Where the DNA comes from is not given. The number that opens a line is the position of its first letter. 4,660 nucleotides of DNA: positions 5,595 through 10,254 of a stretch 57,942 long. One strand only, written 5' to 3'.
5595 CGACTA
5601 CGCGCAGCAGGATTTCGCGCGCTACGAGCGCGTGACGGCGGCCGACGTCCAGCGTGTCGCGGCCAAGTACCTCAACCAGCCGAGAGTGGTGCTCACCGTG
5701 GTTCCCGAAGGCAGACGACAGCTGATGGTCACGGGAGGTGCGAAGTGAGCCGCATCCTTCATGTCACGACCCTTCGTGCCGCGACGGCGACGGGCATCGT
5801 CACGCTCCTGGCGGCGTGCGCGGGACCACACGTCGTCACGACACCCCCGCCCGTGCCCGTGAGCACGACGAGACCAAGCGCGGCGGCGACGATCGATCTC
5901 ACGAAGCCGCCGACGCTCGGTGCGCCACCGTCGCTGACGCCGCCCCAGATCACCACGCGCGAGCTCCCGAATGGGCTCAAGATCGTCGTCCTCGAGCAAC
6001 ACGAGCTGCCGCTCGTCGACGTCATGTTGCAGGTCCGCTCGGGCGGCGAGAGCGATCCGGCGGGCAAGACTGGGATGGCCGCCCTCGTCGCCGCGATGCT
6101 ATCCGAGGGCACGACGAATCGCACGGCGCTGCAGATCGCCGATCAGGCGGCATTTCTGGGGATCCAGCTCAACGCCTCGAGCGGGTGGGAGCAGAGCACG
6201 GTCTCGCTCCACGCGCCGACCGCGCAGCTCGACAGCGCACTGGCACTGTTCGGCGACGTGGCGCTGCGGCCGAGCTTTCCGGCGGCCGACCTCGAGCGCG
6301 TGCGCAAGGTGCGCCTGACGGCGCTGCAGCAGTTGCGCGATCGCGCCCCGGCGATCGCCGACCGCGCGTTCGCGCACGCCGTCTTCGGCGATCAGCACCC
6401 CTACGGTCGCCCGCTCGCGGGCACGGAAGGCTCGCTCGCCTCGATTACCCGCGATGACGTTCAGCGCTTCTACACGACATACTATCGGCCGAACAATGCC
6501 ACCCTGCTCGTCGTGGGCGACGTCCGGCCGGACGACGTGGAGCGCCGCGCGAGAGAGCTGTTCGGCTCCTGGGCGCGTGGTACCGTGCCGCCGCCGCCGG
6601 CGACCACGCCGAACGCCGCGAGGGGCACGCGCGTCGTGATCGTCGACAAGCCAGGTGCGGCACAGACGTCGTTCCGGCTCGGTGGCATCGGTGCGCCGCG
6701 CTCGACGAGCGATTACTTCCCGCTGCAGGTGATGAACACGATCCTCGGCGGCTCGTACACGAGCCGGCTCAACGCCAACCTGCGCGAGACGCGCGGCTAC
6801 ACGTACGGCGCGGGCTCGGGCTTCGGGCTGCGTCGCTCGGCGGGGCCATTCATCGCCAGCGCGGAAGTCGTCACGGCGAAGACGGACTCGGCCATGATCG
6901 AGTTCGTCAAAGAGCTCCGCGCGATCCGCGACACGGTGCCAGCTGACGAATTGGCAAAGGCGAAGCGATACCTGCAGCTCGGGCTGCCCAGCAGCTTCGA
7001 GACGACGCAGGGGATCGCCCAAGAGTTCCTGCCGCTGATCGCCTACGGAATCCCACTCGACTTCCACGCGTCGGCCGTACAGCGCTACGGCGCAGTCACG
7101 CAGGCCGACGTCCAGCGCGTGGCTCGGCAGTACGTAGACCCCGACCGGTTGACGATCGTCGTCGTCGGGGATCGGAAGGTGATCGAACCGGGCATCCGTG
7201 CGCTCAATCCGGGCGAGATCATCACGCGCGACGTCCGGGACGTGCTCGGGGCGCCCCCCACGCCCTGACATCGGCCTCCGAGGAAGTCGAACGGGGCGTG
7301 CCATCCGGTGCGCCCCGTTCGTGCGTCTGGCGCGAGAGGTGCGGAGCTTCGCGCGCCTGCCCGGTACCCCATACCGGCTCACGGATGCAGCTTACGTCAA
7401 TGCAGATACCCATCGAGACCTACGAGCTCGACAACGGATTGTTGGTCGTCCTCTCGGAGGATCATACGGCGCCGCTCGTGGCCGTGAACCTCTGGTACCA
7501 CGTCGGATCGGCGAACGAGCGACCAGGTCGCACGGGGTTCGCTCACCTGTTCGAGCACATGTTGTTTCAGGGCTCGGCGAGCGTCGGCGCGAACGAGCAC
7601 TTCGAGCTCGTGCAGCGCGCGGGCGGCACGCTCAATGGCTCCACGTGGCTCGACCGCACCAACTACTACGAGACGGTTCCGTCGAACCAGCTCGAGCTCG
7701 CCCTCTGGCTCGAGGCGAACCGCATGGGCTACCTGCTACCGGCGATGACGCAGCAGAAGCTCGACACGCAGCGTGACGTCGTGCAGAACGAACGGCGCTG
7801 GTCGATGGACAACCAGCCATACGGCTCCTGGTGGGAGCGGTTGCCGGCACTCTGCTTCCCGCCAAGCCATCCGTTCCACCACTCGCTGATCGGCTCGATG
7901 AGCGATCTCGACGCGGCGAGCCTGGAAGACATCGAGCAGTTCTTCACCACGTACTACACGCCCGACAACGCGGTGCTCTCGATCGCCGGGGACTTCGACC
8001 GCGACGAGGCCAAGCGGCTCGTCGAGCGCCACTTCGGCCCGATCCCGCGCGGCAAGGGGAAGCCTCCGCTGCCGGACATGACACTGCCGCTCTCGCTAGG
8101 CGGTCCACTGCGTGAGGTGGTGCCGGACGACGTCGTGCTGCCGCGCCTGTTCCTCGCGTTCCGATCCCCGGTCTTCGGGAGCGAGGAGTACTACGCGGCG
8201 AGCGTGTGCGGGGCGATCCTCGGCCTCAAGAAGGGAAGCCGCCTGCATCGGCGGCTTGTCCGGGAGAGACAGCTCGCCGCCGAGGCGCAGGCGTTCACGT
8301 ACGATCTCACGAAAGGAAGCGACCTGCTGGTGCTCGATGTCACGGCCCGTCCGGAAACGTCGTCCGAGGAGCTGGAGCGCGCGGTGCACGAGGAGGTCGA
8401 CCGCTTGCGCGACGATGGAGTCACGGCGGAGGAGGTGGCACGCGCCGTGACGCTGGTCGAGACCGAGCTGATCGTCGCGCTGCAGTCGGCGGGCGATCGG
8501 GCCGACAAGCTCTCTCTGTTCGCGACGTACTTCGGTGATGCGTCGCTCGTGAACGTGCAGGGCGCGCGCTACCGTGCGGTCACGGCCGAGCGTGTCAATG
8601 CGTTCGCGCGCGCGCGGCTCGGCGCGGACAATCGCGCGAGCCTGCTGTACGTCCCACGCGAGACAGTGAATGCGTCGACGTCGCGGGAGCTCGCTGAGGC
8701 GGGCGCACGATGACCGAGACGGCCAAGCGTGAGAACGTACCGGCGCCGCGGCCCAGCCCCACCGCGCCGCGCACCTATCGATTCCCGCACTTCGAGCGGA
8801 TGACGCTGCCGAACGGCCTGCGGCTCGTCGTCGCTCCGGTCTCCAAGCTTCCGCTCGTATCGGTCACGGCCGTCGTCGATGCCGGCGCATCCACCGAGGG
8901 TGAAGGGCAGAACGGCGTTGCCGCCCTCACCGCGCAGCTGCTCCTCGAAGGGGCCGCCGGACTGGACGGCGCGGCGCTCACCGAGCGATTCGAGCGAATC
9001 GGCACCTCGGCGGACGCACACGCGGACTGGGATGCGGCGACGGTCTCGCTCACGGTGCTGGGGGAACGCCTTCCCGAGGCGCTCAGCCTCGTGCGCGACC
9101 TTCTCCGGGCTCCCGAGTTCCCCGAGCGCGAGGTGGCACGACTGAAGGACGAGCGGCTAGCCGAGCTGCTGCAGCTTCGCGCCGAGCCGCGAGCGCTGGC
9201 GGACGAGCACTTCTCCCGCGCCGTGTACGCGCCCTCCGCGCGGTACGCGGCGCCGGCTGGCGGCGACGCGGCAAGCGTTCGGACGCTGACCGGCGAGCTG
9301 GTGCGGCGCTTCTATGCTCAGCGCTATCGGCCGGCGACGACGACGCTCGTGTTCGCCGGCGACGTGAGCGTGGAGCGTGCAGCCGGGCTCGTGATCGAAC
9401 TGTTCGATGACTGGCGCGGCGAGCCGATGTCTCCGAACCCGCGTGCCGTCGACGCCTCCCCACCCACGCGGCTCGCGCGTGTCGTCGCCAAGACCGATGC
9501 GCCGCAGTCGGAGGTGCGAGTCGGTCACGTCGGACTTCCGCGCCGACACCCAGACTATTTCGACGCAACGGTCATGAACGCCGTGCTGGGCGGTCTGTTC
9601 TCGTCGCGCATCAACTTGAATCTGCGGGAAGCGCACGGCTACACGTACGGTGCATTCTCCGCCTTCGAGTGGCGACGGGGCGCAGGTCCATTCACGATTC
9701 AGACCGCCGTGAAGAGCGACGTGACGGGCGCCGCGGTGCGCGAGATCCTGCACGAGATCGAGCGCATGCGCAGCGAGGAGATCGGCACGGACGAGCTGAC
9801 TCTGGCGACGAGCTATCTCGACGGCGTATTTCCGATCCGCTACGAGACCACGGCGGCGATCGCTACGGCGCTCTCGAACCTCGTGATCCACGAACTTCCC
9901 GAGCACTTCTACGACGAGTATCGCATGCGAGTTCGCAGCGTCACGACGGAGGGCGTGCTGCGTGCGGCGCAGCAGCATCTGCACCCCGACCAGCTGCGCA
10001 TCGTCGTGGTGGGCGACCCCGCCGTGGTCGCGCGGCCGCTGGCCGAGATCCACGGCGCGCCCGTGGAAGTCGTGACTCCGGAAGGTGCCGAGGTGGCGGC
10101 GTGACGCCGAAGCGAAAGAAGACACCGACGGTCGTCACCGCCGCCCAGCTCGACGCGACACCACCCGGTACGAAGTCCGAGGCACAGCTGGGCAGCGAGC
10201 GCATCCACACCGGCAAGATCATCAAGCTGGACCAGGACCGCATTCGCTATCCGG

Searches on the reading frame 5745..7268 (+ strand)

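Call 72: search_protein_families(library=pfam, proteins=[window:5745-7268:+], max_evalue=0.00001)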
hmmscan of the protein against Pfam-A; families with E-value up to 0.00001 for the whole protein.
window:5745-7268:+ (507 aa): 2 families
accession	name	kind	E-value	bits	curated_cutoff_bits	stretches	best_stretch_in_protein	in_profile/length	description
PF05193.26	Peptidase_M16_C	-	1.3e-40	139.6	23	1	233-409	1-180/181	Peptidase M16 inactive domain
PF00675.25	Peptidase_M16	-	9.3e-14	52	22.3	1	81-227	2-148/149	Insulinase (Peptidase family M16)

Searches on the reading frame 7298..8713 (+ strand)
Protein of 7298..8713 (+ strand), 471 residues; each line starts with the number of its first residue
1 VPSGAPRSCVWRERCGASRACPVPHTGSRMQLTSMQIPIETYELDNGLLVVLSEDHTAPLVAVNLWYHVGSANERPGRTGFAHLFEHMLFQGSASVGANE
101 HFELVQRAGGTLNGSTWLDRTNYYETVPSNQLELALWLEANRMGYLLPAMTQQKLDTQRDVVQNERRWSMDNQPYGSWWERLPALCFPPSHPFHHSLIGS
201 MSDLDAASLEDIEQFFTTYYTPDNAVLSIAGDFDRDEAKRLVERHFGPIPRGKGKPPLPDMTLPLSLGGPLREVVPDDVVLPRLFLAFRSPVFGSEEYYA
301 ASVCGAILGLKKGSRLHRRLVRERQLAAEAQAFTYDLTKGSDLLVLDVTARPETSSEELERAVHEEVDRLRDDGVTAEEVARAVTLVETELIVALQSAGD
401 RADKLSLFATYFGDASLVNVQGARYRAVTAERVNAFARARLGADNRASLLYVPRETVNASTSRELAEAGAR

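Call 72: search_protein_families(library=pfam, proteins=[window:7298-8713:+], max_evalue=0.00001)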
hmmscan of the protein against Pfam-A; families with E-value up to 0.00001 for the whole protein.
window:7298-8713:+ (471 aa): 2 families
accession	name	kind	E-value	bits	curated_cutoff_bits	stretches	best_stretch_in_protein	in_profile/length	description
PF05193.26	Peptidase_M16_C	-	7.9e-35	120.8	23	1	208-385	3-179/181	Peptidase M16 inactive domain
PF00675.25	Peptidase_M16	-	3.8e-20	72.7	22.3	1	50-167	2-117/149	Insulinase (Peptidase family M16)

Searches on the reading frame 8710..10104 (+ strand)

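Call 72: search_protein_families(library=pfam, proteins=[window:8710-10104:+], max_evalue=0.00001)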
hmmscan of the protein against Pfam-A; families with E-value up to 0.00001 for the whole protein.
window:8710-10104:+ (464 aa): 2 families
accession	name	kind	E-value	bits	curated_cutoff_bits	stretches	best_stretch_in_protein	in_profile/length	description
PF05193.26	Peptidase_M16_C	-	7.1e-30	104.7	23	1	193-366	2-177/181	Peptidase M16 inactive domain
PF00675.25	Peptidase_M16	-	1e-12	48.6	22.3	1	49-174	12-137/149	Insulinase (Peptidase family M16)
